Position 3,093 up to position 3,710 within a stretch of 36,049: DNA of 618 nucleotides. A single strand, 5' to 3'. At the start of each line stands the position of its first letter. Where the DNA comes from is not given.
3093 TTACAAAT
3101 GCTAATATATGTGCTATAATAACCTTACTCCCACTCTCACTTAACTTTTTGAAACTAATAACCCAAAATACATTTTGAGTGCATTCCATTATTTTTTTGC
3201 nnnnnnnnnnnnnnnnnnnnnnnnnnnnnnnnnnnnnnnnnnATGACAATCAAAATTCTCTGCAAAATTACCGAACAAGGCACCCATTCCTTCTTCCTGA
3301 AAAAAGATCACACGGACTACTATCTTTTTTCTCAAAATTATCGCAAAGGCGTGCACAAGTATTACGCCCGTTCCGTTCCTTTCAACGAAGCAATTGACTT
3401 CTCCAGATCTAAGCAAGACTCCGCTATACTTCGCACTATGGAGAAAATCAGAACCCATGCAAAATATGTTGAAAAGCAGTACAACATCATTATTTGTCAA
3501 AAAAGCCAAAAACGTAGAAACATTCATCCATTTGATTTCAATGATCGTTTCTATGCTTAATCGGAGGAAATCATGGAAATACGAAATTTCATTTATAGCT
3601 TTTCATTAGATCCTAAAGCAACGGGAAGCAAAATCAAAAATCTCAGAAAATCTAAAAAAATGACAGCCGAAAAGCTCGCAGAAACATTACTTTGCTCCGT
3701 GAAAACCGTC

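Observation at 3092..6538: Four-gene operon of unknown function: small protein, two coupled XRE-HTH proteins, and a zinc-ribbon/pentapeptide-repeat protein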

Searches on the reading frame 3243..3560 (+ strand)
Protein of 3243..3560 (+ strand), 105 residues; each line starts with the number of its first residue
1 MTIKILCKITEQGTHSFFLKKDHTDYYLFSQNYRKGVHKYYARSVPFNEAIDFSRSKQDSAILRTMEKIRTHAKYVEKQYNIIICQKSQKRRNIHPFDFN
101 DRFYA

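Call 5: search_protein_families(library=pfam, proteins=[window:3243-3560:+], max_evalue=0.1)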
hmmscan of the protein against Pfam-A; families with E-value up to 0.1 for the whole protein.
window:3243-3560:+ (105 aa): 0 families

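Call 6: search_protein_families(library=padloc, proteins=[window:3243-3560:+], max_evalue=0.1)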
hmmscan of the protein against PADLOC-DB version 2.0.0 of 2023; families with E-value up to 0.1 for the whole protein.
window:3243-3560:+ (105 aa): 0 families

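Call 7: search_protein_families(library=phrogs, proteins=[window:3243-3560:+], max_evalue=0.1)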
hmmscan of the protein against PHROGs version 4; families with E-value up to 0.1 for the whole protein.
window:3243-3560:+ (105 aa): 1 family
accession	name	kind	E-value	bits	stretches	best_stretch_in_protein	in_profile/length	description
phrog_17208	-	unknown function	0.016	16.1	1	30-93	85-149/207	-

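Call 8: search_protein_families(library=ncbifam, proteins=[window:3243-3560:+], max_evalue=0.1)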
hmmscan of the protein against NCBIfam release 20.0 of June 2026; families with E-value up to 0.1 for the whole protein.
window:3243-3560:+ (105 aa): 1 family
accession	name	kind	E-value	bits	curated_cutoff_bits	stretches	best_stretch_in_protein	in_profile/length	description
TIGR01833.1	HMG-CoA-S_euk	equivalog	0.045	12.8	286.2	1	19-91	241-314/457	hydroxymethylglutaryl-CoA synthase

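Call 36: search_solved_structures(query=A3, max_evalue=10, show_alignments=2)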
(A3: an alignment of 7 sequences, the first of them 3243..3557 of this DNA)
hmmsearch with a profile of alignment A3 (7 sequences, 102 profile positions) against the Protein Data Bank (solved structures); distinct sequences matched with E-value up to 10: 16.
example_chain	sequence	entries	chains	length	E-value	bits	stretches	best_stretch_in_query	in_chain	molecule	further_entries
2zv6_A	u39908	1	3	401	0.06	16.7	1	23-70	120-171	Serpin B3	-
4zk0_A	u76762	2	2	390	0.062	16.7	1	23-70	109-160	Serpin B4 | Serpin B3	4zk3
5w08_G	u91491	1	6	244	0.15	15.4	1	10-45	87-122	K03.12 antibody heavy chain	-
6ur5_A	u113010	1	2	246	0.16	15.4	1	10-45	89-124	Antibody heavy chain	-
7byj_A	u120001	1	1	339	0.24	14.8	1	19-85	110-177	FERM and PDZ domain-containing protein 4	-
3l8w_A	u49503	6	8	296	0.34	14.3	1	21-79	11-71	Uricase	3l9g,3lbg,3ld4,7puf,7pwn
2pes_A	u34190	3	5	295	0.35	14.3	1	21-79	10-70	Uricase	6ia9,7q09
2iba_A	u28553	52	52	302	0.35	14.3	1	21-79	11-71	Uricase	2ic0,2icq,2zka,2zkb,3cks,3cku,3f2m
4d12_A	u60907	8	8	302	0.35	14.2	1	21-79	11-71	URICASE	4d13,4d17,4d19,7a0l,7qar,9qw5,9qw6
1r4s_A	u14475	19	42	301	0.37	14.2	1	21-79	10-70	Uricase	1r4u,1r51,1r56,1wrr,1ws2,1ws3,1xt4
6rgt_A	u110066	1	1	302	0.39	14.1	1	21-79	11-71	Uricase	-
7vkx_A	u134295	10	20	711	0.68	13.3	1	8-74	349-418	beta-1,2-glucosyltransferase | Beta-galactosidase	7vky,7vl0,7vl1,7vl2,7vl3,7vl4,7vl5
9zll_E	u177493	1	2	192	1.1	12.7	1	20-68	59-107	DUF1788 domain-containing protein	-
7x87_A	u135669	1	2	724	1.5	12.2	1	8-74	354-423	Beta-galactosidase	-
7vkw_A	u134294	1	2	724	1.5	12.2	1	8-74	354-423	beta-1,2-glucosyltransferase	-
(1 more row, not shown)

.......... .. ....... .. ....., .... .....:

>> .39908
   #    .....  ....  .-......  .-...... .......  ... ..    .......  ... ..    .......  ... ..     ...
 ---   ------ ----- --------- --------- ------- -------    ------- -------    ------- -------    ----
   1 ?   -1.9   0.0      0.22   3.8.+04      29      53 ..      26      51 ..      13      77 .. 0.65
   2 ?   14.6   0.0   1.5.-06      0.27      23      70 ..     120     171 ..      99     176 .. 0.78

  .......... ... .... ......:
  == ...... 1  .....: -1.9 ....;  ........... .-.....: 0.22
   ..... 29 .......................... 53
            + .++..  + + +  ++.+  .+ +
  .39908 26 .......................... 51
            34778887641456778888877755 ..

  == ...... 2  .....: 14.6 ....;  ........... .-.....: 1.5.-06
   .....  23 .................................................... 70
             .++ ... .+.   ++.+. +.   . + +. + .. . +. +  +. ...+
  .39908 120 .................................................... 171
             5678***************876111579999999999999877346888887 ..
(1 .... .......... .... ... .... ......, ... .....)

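Call 52: search_dna_similar(query=window:3243-3560:+, collection=phages, mode=protein, max_evalue=0.01)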
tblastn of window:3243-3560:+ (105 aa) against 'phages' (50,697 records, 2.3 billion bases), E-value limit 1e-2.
Records with a match: 1; places in all: 1; records where one place covers at least 80% of the query: 1.
Best place of each record, by identity: <60% 1.
By first word of the organism name: Bacteriophage 1.
By host as written in the record: - 1.
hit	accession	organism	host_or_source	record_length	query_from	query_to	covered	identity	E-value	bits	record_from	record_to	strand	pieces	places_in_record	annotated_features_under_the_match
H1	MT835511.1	Bacteriophage sp.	human fecal samples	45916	1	91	87%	48.4%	4e-23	97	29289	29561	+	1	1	record has no annotation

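Call 54: get_annotated_region(hit=H1, flank=12000)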
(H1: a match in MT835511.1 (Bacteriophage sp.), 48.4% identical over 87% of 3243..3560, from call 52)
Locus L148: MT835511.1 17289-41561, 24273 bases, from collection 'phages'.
description: UNVERIFIED: Bacteriophage sp. clone scaffold_74 genomic sequence.
organism: Bacteriophage sp. (NCBI taxid 38018)
taxonomy: Viruses
host: -; source: human fecal samples; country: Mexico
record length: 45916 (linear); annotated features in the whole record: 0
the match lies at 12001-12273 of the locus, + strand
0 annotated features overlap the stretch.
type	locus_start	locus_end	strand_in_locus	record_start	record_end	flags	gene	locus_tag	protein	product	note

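Call 57: search_protein_families(library=pfam, proteins=[L148:5163-7409:+, L148:7409-8920:+, L148:9122-10258:+, L148:10272-11255:+, L148:11280-11753:+, L148:14593-15312:+, L148:15275-16741:+, L148:16738-19887:+, L148:19841-21448:+, L148:21450-23924:+], max_evalue=0.001)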
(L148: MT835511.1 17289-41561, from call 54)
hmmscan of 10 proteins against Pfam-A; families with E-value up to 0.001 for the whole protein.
L148:5163-7409:+ (748 aa): 3 families
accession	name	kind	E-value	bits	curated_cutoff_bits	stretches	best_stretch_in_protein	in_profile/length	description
PF25263.1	DUF7863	-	3.4e-36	124.9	25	1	212-366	12-168/169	Domain of unknown function (DUF7863)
PF25262.1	DUF7862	-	3.5e-12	46.7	27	1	654-733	3-82/85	Domain of unknown function (DUF7862)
PF25264.1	DUF7864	-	1.1e-10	41.8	27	1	2-173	3-173/182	Domain of unknown function (DUF7864)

L148:7409-8920:+ (503 aa): 2 families
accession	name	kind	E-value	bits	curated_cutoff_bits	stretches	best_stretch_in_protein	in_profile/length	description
PF13337.12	BrxL_ATPase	-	1.2e-112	376.3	25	1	173-489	2-310/313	Lon-like protease BrxL-like, ATPase domain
PF20442.3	BrxL_N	-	9.6e-30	103.7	28.2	1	13-145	2-132/132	BREX system Lon protease-like protein BrxL N-terminal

L148:9122-10258:+ (378 aa): 1 family
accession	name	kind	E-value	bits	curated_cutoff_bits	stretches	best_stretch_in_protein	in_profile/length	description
PF00266.25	Aminotran_5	-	3.4e-84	283.4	21.5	1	5-367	1-369/371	Aminotransferase class-V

L148:10272-11255:+ (327 aa): 2 families
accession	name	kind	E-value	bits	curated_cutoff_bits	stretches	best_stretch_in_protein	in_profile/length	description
PF13280.12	WYL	-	5.6e-10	39.5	21.8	1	142-212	3-66/70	WYL domain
PF25583.1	WCX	-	1.6e-05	25.6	23.9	1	250-322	6-76/76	WCX domain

L148:11280-11753:+ (157 aa): 1 family
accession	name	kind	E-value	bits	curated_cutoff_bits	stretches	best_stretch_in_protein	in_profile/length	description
PF10087.14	DUF2325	-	0.00017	22.2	33.6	1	100-150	20-77/94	Uncharacterized protein conserved in bacteria (DUF2325)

L148:14593-15312:+ (239 aa): 1 family
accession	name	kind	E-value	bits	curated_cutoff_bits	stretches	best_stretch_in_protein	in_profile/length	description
PF13672.11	PP2C_2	-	4.5e-25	88.9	24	1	19-221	1-209/209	Protein phosphatase 2C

L148:15275-16741:+ (488 aa): 2 families
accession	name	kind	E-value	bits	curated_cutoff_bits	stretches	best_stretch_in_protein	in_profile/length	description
PF00069.31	Pkinase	-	1.6e-18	67.5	31.7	1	31-298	1-257/263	Protein kinase domain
PF07714.23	PK_Tyr_Ser-Thr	-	1.7e-09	37.8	23.1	1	33-234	3-204/258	Protein tyrosine and serine/threonine kinase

L148:16738-19887:+ (1049 aa): 10 families
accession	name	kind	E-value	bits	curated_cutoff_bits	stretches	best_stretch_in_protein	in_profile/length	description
PF13087.12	AAA_12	-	5.7e-47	160.2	27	1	821-1022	2-194/195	AAA domain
PF13086.12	AAA_11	-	2.3e-32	113.2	27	1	406-797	1-251/257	AAA domain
PF13604.12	AAA_30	-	6.4e-12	46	27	1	407-446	2-42/191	AAA domain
PF13245.12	AAA_19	-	4.5e-10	40.2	25.1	1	411-451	1-40/134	AAA domain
PF01443.25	Viral_helicase1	-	5.2e-10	40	21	0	944-1017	160-225/228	Viral superfamily 1 RNA helicase core domain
PF04851.21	ResIII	-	8.4e-06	26.2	22.5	0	406-449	3-50/164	Type III restriction enzyme, res subunit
PF00004.35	AAA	-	0.00031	21.6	21.2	1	426-451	2-28/131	ATPase family associated with various cellular activities (AAA)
PF09848.15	SLFN-g3_helicase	-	0.00033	20.5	24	0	424-446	3-25/354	Schlafen group 3, DNA/RNA helicase domain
PF13191.12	AAA_16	-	0.00036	21.5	32.6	0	415-449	12-51/167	AAA ATPase domain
PF13361.12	UvrD_C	-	0.00074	19.5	25.6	0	677-1017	116-344/350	UvrD-like helicase C-terminal domain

L148:19841-21448:+ (535 aa): 0 families

L148:21450-23924:+ (824 aa): 0 families

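Call 73: search_protein_representatives(protein=window:3243-3560:+)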
Query: 105 residues. Proteins with E-value up to 0.001 (for the whole library): 221; up to 1e-10: 77; up to 1e-30: 0. The best 150 are listed.
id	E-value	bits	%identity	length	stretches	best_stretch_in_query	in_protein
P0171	4.1e-23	97.9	47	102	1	4-92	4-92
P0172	5.9e-23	97.4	50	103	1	4-93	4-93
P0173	1.8e-21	92.6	48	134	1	5-94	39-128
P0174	2.0e-21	92.5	47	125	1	2-91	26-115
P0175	3.0e-21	91.9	45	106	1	3-93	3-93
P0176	4.8e-21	91.2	46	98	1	1-91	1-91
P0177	7.5e-20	87.4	44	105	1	4-93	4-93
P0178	2.0e-19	86.0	45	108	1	4-94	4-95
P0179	3.3e-19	85.3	44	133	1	4-92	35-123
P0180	7.3e-19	84.2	43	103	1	1-92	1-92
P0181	7.6e-19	84.2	43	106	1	4-99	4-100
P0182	8.6e-19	84.0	41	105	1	3-92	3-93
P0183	1.8e-17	79.7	38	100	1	2-96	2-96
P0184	4.6e-17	78.5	42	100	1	5-93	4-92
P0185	5.3e-17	78.3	41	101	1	2-93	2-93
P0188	4.8e-16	75.2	38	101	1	1-91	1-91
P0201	1.4e-14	70.5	36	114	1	2-91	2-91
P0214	4.6e-13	65.6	34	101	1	2-91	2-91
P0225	2.1e-12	63.5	35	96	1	1-91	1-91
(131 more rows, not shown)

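Call 77: search_protein_families(library=pfam, alignment_id=A5, max_evalue=0.01)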
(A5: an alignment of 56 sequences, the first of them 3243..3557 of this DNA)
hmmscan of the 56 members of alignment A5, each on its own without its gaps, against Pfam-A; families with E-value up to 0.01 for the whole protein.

A. member 1, window:3243-3557:+ (105 aa): 0 families

B. families by the number of members that match (of 56 scanned): 4 families
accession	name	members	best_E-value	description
PF08722.17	Tn7_TnsA-like_N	1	0.0033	TnsA-like endonuclease N terminal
PF07106.19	TBPIP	1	0.0045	TBPIP/Hop2 winged helix domain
PF06588.17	Muskelin_N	1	0.0078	Muskelin N-terminus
PF08124.17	Lyase_8_N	1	0.0081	Polysaccharide lyase family 8, N terminal alpha-helical domain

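Call 78: search_solved_structures(query=A5, max_evalue=1, show_alignments=1)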
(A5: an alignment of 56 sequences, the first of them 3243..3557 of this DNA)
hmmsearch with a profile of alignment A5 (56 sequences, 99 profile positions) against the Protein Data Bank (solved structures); distinct sequences matched with E-value up to 1: 7.
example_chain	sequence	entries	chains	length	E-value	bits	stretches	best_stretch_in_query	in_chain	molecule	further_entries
7vkx_A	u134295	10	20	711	0.18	15.2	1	11-75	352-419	beta-1,2-glucosyltransferase | Beta-galactosidase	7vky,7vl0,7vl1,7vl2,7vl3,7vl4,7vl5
7vkw_A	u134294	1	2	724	0.3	14.5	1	11-75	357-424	beta-1,2-glucosyltransferase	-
7vkz_A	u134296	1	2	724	0.3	14.5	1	11-75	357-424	beta-1,2-glucosyltransferase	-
7x87_A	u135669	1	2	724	0.3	14.5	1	11-75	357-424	Beta-galactosidase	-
2zv6_A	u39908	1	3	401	0.51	13.7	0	23-70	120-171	Serpin B3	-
4zk0_A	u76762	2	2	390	0.51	13.7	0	23-70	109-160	Serpin B4 | Serpin B3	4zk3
7byj_A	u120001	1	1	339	0.74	13.2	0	27-85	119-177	FERM and PDZ domain-containing protein 4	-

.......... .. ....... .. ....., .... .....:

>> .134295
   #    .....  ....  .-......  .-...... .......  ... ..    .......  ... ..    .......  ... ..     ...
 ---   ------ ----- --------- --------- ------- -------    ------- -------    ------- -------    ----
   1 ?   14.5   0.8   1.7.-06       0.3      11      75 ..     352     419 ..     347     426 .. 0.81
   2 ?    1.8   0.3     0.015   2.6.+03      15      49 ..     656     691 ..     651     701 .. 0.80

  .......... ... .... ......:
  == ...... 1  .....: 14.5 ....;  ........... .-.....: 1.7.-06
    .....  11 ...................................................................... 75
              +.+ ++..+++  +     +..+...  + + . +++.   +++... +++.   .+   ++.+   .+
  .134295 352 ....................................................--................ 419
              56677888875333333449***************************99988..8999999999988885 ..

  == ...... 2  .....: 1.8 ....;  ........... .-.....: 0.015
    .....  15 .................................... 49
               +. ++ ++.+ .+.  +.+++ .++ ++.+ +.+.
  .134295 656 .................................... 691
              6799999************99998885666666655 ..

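Call 81: search_dna_similar(query=window:3243-3560:+, collection=plasmids, mode=protein, max_evalue=0.01)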
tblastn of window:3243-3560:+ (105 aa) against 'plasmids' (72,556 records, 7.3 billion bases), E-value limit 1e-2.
No match.

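Call 82: find_related_loci(query=A3, collection=viral_contigs, flank=8000)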
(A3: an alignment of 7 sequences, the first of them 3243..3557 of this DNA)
Query A3 (105 aa) in viral_contigs; peptide patterns used: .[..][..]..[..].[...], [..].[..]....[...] (x = any residue, [..] = any of these).
34 stretches matched a pattern, but none encodes a relative of the query by tblastn (E <= 1e-3).
